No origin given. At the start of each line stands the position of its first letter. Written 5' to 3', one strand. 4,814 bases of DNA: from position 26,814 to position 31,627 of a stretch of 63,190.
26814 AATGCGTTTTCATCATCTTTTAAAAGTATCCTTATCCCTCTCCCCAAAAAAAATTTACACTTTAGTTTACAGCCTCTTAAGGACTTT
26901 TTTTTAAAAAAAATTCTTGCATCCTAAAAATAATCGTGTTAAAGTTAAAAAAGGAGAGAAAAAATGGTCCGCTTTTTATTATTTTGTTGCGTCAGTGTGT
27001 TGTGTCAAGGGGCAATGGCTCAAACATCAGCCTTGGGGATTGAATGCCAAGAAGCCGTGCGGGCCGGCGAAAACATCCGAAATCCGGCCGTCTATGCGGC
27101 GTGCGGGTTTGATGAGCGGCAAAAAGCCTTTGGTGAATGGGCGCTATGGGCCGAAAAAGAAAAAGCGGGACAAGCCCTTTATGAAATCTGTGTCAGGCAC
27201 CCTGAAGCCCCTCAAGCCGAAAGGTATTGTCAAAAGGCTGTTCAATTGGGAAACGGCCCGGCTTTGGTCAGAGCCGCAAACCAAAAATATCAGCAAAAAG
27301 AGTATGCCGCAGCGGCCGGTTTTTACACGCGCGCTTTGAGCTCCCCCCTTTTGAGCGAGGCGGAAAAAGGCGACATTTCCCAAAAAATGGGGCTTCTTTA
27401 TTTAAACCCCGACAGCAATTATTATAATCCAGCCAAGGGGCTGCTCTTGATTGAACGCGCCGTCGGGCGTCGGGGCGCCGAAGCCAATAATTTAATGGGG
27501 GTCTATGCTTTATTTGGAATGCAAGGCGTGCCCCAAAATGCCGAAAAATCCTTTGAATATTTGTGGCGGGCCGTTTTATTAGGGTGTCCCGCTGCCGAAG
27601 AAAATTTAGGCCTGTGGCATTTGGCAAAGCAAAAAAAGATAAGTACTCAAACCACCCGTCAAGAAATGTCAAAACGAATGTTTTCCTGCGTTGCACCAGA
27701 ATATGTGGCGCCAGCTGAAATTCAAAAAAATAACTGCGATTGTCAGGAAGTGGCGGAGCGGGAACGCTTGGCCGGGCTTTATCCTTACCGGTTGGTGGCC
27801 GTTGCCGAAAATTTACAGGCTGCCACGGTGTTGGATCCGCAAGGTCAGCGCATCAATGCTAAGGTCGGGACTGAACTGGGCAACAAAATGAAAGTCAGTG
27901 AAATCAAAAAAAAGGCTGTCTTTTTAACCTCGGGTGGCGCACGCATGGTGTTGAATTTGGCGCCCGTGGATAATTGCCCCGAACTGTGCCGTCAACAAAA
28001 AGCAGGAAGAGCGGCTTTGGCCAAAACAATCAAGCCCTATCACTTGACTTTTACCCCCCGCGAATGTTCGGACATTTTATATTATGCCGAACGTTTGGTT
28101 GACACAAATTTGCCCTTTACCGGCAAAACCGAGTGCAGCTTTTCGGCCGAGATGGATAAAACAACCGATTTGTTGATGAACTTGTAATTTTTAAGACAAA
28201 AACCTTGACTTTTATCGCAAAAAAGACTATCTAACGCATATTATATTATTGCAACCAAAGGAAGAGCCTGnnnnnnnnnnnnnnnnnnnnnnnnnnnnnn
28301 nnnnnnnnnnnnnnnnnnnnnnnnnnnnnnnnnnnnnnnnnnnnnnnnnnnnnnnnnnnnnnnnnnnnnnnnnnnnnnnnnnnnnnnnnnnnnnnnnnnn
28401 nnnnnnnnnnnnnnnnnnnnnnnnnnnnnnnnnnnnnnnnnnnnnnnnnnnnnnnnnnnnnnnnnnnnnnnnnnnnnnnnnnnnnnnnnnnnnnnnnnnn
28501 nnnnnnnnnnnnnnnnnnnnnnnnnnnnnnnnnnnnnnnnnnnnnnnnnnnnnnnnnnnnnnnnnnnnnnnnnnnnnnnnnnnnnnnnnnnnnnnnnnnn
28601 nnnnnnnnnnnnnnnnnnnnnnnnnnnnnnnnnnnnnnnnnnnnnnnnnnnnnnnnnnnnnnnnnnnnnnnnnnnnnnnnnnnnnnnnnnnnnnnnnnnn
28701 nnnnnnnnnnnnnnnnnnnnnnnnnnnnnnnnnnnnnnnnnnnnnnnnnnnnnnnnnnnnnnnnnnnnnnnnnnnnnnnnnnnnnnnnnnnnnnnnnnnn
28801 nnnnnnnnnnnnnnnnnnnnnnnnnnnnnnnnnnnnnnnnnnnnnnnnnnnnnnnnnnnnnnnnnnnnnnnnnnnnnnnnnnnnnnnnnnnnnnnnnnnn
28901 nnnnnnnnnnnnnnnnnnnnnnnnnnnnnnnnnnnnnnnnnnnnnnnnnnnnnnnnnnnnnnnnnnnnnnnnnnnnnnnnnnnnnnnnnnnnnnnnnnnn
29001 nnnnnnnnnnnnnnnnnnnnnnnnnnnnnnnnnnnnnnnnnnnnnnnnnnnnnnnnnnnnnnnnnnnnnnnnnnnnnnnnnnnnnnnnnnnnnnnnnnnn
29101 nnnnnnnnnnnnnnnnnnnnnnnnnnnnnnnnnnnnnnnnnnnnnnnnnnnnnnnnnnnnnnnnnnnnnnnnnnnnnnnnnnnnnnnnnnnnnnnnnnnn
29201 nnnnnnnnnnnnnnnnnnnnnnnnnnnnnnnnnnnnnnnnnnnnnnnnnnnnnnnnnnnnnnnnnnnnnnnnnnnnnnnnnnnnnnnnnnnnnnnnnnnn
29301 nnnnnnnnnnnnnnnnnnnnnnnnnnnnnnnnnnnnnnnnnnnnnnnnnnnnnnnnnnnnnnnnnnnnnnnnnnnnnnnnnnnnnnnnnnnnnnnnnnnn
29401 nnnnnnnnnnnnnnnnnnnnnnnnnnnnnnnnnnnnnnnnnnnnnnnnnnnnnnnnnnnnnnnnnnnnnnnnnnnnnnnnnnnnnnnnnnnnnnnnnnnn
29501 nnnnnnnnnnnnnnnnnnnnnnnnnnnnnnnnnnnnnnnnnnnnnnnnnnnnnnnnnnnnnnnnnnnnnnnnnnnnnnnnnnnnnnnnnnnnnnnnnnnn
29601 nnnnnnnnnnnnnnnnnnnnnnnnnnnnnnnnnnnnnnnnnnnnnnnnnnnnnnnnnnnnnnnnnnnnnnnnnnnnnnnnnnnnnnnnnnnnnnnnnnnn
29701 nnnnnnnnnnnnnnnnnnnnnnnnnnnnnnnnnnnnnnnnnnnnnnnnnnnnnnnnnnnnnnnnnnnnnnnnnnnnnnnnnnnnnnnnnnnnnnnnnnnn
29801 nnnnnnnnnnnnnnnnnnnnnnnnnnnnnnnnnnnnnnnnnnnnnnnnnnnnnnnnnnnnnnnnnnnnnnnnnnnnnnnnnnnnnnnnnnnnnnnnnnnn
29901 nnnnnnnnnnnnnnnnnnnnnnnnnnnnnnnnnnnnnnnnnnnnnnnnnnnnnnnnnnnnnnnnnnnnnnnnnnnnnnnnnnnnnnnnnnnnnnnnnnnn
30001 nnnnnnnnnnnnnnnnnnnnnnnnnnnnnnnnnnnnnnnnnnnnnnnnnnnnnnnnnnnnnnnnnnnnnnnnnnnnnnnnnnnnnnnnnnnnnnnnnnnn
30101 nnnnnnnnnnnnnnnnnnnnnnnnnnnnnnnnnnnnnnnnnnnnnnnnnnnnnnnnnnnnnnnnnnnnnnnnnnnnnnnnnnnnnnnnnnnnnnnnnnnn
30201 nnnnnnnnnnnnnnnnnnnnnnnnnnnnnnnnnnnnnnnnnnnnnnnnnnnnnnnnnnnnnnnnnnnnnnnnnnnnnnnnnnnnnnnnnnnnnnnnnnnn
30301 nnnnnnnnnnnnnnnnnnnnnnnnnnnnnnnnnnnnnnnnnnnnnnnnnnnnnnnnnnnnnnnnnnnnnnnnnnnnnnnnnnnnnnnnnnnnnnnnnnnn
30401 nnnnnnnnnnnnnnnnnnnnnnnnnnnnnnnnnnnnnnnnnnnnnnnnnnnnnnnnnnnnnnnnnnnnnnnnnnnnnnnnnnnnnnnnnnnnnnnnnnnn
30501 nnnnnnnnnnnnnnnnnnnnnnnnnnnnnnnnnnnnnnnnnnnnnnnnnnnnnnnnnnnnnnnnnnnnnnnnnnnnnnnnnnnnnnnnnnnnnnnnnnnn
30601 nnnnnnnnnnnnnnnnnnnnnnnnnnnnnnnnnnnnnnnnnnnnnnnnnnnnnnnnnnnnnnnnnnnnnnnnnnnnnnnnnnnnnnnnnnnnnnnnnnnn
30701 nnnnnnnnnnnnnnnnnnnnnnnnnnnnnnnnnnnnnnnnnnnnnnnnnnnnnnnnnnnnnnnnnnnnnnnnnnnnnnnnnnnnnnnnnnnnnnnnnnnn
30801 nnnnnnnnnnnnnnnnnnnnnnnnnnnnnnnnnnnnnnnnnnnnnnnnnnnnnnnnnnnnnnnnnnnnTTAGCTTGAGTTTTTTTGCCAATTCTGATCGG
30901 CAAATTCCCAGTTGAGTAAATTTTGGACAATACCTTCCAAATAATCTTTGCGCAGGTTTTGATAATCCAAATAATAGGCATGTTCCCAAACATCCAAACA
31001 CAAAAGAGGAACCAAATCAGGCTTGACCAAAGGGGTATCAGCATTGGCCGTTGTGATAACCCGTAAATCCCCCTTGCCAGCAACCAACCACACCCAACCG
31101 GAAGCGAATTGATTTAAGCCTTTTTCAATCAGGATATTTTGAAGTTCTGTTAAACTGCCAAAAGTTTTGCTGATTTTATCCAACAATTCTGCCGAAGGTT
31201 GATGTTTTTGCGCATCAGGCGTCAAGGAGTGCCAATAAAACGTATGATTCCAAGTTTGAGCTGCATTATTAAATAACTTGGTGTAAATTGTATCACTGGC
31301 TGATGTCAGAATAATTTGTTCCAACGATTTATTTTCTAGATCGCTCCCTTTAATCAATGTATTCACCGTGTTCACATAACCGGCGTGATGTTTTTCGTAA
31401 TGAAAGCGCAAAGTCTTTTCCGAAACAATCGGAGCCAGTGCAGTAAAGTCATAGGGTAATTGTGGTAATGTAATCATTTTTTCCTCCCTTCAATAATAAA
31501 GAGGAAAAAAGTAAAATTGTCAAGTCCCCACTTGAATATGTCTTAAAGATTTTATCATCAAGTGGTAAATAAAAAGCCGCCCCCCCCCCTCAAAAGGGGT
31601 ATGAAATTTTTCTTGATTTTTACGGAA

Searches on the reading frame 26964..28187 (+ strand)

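Call 37: search_protein_families(library=pfam, proteins=[window:26964-28187:+], max_evalue=0.001)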
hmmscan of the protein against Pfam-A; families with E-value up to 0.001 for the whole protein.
window:26964-28187:+ (407 aa): 1 family
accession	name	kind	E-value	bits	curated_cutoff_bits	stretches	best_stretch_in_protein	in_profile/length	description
PF08238.18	Sel1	-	0.00098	20.1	30.7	0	172-207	1-35/36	Sel1 repeat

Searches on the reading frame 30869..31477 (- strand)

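Call 37: search_protein_families(library=pfam, proteins=[window:30869-31477:-], max_evalue=0.001)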
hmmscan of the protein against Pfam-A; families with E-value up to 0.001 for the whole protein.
window:30869-31477:- (202 aa): 2 families
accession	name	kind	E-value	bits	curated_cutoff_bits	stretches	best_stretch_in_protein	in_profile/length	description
PF02777.23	Sod_Fe_C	-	3.2e-32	111.1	20.9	1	94-195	1-101/102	Iron/manganese superoxide dismutases, C-terminal domain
PF00081.27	Sod_Fe_N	-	1.4e-27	96.4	27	1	3-85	3-81/82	Iron/manganese superoxide dismutases, alpha-hairpin domain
